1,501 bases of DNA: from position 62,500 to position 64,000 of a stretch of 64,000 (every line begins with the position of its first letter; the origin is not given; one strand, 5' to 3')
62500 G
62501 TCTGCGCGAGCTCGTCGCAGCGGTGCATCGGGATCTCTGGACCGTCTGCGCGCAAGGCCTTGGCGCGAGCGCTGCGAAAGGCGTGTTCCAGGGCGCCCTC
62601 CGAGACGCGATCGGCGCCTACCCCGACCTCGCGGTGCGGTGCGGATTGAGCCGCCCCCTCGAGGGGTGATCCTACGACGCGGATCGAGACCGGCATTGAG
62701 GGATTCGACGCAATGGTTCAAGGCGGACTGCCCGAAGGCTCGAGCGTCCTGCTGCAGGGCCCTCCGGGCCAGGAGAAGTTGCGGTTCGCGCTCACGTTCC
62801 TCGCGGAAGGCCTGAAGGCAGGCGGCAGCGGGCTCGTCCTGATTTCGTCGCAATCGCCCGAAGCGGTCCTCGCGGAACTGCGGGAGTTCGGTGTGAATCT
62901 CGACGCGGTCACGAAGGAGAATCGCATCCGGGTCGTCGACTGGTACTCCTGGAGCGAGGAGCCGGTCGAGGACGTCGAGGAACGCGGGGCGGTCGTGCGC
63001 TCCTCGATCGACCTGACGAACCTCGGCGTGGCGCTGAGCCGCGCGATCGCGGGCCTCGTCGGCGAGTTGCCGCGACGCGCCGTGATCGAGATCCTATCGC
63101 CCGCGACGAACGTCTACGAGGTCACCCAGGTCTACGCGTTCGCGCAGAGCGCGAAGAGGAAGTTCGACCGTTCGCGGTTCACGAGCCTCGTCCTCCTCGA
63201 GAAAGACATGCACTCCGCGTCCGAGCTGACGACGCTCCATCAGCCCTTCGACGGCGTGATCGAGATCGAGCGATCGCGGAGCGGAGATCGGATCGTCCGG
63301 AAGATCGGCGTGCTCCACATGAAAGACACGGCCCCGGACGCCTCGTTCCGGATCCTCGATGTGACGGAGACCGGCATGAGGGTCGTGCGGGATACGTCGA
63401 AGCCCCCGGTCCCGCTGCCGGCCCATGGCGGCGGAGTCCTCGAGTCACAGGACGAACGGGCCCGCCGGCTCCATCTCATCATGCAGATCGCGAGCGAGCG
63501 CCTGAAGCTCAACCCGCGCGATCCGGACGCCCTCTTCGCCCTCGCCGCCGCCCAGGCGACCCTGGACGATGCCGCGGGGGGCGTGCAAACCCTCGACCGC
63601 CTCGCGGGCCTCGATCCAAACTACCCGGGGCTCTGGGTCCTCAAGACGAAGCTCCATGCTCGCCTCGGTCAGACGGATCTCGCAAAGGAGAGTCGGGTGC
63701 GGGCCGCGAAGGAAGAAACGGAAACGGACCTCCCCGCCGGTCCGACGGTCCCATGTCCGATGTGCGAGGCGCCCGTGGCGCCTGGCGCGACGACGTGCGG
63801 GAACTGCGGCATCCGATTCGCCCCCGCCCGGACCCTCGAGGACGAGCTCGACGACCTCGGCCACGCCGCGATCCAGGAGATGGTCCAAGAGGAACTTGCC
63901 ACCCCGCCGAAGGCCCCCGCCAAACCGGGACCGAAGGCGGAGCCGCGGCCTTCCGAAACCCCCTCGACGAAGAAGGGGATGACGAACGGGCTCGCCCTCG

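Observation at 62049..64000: Second copy of the module as a gene fusion: wHTH regulator followed by a pseudo-ATPase KaiC-like domain fused to TPR/Zn-ribbon/TNG-repeat protein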

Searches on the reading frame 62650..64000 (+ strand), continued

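Call 83: fold_search(model_id=the predicted structure, library=pdb)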
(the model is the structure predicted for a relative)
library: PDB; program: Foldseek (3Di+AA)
matches with E <= 10: 1950; with E <= 0.001: 858
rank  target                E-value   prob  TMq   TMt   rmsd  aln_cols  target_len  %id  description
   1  2dr3_E                1.7e-16  1.00  0.28  0.82   3.1       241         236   22  Crystal Structure of RecA superfamily ATPase PH0284 from Pyrococcus horikoshii OT3 (released 2006-12-06)
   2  2dr3_A                2.8e-16  1.00  0.28  0.83   3.1       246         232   22  Crystal Structure of RecA superfamily ATPase PH0284 from Pyrococcus horikoshii OT3 (released 2006-12-06)
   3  2w0m                  2.9e-16  1.00  0.26  0.84   3.2       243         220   22  Crystal Structure of sso2452 from Sulfolobus solfataricus P2 (released 2009-05-19)
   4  4tl7_D                5.2e-16  1.00  0.26  0.78   4.6       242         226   19  Crystal structure of N-terminal C1 domain of KaiC (released 2015-07-01)
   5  4tl7_E                8.1e-16  1.00  0.26  0.78   4.6       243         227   19  Crystal structure of N-terminal C1 domain of KaiC (released 2015-07-01)
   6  2dr3_F                9.6e-16  1.00  0.28  0.84   3.1       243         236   21  Crystal Structure of RecA superfamily ATPase PH0284 from Pyrococcus horikoshii OT3 (released 2006-12-06)
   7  2dr3_C                1.3e-15  1.00  0.27  0.82   2.9       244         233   21  Crystal Structure of RecA superfamily ATPase PH0284 from Pyrococcus horikoshii OT3 (released 2006-12-06)
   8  7s65_B                1.9e-15  1.00  0.27  0.43   4.2       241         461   22  Compressed conformation of nighttime state KaiC (released 2021-09-22)
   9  4tla_C                2.0e-15  1.00  0.27  0.82   3.2       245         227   21  Crystal structure of N-terminal C1 domain of KaiC (released 2015-07-01)
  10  4tlc_F                2.2e-15  1.00  0.25  0.79   4.2       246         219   19  Crystal structure of N-terminal C1 domain of KaiC (released 2015-07-01)
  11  5n8y_A                2.5e-15  1.00  0.27  0.41   4.1       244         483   20  KaiCBA circadian clock backbone model based on a Cryo-EM density (released 2017-03-29)
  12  7s67_A                2.7e-15  1.00  0.27  0.41   4.5       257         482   20  Extended conformation of daytime state KaiC (released 2021-09-22)
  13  2zts_C                2.8e-15  1.00  0.27  0.82   3.8       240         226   22  Crystal structure of KaiC-like protein PH0186 from hyperthermophilic archaea Pyrococcus horikoshii OT3 (released 2009-03-24)
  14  4tl7_A                2.8e-15  1.00  0.26  0.78   4.4       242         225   19  Crystal structure of N-terminal C1 domain of KaiC (released 2015-07-01)
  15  4tl7_F                3.3e-15  1.00  0.26  0.78   4.6       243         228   19  Crystal structure of N-terminal C1 domain of KaiC (released 2015-07-01)
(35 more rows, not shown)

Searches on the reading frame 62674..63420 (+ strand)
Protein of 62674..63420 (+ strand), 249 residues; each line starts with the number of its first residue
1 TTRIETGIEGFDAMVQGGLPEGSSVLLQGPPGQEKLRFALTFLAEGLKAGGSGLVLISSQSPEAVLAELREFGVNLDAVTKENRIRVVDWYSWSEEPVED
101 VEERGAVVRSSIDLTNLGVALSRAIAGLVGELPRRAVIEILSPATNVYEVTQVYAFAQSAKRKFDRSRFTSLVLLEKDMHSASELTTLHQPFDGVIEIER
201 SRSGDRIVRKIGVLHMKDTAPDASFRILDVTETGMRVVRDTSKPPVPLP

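Call 27: search_solved_structures(query=window:62674-63420:+, max_evalue=0.01, show_alignments=3)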
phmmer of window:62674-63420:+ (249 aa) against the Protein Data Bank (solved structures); distinct sequences matched with E-value up to 0.01: 46.
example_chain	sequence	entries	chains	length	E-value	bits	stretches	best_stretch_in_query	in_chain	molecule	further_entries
8zn5_B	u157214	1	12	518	2.2e-20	76.7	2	3-99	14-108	KaiC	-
7dy1_A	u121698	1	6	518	5.7e-15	59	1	3-89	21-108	Circadian clock protein kinase KaiC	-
5jwq_A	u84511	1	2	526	6e-15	59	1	3-89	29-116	Circadian clock protein kinase KaiC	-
4o0m_A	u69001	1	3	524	6.1e-15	58.9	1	3-89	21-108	Circadian clock protein kinase KaiC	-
8zn7_D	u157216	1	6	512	3.5e-14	56.5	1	3-90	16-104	KaiC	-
8db3_A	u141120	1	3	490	4.5e-14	56.1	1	5-89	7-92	Circadian clock protein KaiC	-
8fwi_A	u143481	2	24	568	6.6e-14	55.6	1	5-89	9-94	Circadian clock protein KaiC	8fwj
8dba_A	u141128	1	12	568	6.7e-14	55.6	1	5-89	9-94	Circadian clock protein KaiC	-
8jon_A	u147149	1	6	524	6e-13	52.4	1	3-90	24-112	Circadian clock oscillator protein KaiC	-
8zn6_F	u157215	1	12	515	6.3e-13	52.4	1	3-90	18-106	KaiC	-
2dr3_A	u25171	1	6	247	2.4e-12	50.5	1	1-240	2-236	UPF0273 protein PH0284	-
7x1y_A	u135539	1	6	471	3.6e-12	49.9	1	3-90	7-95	Circadian clock oscillator protein KaiC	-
7x1z_A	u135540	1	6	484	3.8e-12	49.8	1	3-90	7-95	Circadian clock oscillator protein KaiC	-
4ijm_A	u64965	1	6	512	4.9e-12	49.5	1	3-90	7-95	Circadian clock protein kinase KaiC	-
7dyi_A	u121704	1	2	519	5e-12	49.4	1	3-90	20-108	Circadian clock protein kinase KaiC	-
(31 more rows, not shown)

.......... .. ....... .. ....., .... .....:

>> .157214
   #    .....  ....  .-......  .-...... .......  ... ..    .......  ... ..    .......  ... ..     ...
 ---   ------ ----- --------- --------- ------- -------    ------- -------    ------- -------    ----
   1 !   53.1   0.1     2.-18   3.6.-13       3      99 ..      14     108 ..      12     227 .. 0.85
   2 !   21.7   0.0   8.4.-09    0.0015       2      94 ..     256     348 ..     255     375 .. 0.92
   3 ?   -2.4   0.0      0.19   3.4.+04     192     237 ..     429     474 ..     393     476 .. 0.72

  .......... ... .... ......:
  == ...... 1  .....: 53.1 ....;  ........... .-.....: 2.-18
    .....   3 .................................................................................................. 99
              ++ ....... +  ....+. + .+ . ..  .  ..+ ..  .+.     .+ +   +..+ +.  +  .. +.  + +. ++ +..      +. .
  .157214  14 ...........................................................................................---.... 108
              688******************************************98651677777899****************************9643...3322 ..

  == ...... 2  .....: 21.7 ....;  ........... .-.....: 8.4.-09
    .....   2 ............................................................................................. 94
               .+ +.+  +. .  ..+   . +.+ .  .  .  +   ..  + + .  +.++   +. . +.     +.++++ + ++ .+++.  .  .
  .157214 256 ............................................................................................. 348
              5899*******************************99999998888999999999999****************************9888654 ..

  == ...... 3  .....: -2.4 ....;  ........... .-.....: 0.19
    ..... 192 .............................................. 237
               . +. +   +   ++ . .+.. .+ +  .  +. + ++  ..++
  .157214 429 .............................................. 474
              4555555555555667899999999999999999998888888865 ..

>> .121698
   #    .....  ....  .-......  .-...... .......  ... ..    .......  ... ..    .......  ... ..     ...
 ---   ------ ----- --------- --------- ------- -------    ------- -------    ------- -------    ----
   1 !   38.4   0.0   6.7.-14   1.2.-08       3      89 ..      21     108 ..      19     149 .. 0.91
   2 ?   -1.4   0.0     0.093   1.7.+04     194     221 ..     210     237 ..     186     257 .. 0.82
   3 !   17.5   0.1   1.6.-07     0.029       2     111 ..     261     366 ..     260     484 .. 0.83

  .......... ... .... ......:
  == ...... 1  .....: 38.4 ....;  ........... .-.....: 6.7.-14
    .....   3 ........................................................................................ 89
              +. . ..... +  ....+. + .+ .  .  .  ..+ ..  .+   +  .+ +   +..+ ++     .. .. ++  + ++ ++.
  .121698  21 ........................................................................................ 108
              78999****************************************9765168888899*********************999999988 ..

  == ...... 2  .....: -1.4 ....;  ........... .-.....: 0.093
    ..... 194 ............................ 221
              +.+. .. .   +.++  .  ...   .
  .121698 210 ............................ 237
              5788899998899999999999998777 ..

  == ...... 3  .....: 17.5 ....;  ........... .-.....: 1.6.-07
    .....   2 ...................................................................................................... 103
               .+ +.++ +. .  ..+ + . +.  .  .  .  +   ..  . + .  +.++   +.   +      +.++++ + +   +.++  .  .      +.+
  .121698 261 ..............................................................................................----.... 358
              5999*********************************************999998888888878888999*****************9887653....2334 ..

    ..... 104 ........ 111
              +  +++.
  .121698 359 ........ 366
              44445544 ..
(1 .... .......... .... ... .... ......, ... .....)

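Call 42: find_related_loci(query=A4, collection=genome_contigs, flank=2500)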
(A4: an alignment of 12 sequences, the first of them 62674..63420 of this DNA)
Query A4 (249 aa) in genome_contigs; peptide patterns used: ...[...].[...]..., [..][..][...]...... (x = any residue, [..] = any of these).
240 stretches matched a pattern; 50 encode a relative of the query (tblastn E <= 1e-3); 49 distinct loci.
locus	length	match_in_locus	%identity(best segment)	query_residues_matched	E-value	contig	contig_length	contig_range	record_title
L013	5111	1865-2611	92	1-249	2e-155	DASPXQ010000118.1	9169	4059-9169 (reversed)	MAG TPA_asm: Thermoplasmata archaeon isolate SMAG_U11571 k141_946630, whole genome shotgun sequence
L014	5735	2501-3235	84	3-249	1e-139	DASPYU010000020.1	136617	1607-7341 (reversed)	MAG TPA_asm: Thermoplasmata archaeon isolate SMAG_U11601 k141_506608, whole genome shotgun sequence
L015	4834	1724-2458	81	3-247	6e-135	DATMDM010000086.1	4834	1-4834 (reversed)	MAG TPA_asm: Thermoplasmata archaeon isolate SMAG_U13408 k141_315420, whole genome shotgun sequence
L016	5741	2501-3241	79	1-247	6e-131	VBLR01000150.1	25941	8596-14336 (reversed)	MAG: Methanobacteriota archaeon isolate EA_2 14_0903_05_30cm_scaffold_1002, whole genome shotgun sequence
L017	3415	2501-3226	80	3-244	2e-132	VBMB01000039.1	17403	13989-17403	MAG: Methanobacteriota archaeon isolate EA_12 14_1009_12_30cm_scaffold_1656, whole genome shotgun sequence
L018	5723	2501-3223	80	3-243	4e-131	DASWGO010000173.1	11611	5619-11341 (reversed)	MAG TPA_asm: Thermoplasmata archaeon isolate SMAG_U2818 k141_1321215, whole genome shotgun sequence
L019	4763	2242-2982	79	1-247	2e-131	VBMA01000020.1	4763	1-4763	MAG: Methanobacteriota archaeon isolate EA_11 14_0903_13_40cm_scaffold_18840, whole genome shotgun sequence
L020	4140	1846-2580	78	3-247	1e-132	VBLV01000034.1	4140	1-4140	MAG: Methanobacteriota archaeon isolate EA_6 14_0903_13_40cm_scaffold_19685_e:451, whole genome shotgun sequence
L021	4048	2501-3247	78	2-249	4e-131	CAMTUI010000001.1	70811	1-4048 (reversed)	MAG: Euryarchaeota archaeon isolate G01_MAG_00007 genome assembly, contig: G01_MAG_00007_000000000027, whole genome shot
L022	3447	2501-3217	81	3-241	1e-131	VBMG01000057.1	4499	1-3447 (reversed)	MAG: Methanobacteriota archaeon isolate EA_17 14_0929_05_40cm_scaffold_26425, whole genome shotgun sequence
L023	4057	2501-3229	78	2-244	3e-129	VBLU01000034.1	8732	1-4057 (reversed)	MAG: Methanobacteriota archaeon isolate EA_5 14_1009_16_20cm_scaffold_4475, whole genome shotgun sequence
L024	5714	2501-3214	79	3-240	3e-128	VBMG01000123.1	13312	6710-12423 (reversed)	MAG: Methanobacteriota archaeon isolate EA_17 14_0929_05_40cm_scaffold_7101, whole genome shotgun sequence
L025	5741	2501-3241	78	3-246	6e-128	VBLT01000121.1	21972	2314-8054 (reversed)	MAG: Methanobacteriota archaeon isolate EA_4 14_0903_12_30cm_scaffold_921, whole genome shotgun sequence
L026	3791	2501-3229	78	2-244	4e-128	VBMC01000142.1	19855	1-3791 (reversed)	MAG: Methanobacteriota archaeon isolate EA_13 14_0927_12_40cm_scaffold_6215, whole genome shotgun sequence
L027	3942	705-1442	78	3-248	3e-127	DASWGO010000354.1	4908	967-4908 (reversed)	MAG TPA_asm: Thermoplasmata archaeon isolate SMAG_U2818 k141_1095745, whole genome shotgun sequence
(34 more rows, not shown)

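Call 43: find_related_loci(query=A4, collection=metagenome_contigs, flank=2500)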
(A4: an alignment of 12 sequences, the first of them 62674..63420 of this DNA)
Query A4 (249 aa) in metagenome_contigs; peptide patterns used: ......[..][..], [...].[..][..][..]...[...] (x = any residue, [..] = any of these).
598 stretches matched a pattern (row limit reached: there are more); 158 encode a relative of the query (tblastn E <= 1e-3); the best 80 are kept; 80 distinct loci.
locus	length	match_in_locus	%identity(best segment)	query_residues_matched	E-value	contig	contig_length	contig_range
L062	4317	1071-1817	99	1-249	4e-165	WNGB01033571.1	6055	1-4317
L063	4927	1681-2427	98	1-249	1e-162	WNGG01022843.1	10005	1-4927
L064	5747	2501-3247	98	1-249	2e-161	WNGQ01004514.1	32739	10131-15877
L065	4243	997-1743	92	1-249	2e-154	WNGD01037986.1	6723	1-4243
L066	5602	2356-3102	90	1-249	1e-150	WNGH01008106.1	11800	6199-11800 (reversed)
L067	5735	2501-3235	84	3-249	2e-139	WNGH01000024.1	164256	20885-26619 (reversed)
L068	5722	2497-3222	83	3-244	1e-135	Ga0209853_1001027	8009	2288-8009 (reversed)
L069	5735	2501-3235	80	3-247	3e-133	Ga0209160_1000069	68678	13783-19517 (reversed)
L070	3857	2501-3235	81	3-247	2e-134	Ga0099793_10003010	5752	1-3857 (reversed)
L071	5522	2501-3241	79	3-249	4e-133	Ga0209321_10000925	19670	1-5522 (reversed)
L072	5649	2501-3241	79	3-249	4e-133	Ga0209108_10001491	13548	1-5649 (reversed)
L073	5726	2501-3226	81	3-244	7e-133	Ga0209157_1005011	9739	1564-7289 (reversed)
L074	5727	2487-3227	78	2-248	8e-133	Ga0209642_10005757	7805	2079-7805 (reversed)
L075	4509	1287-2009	80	3-243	6e-133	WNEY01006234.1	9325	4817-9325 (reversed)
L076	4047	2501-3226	81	3-244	5e-134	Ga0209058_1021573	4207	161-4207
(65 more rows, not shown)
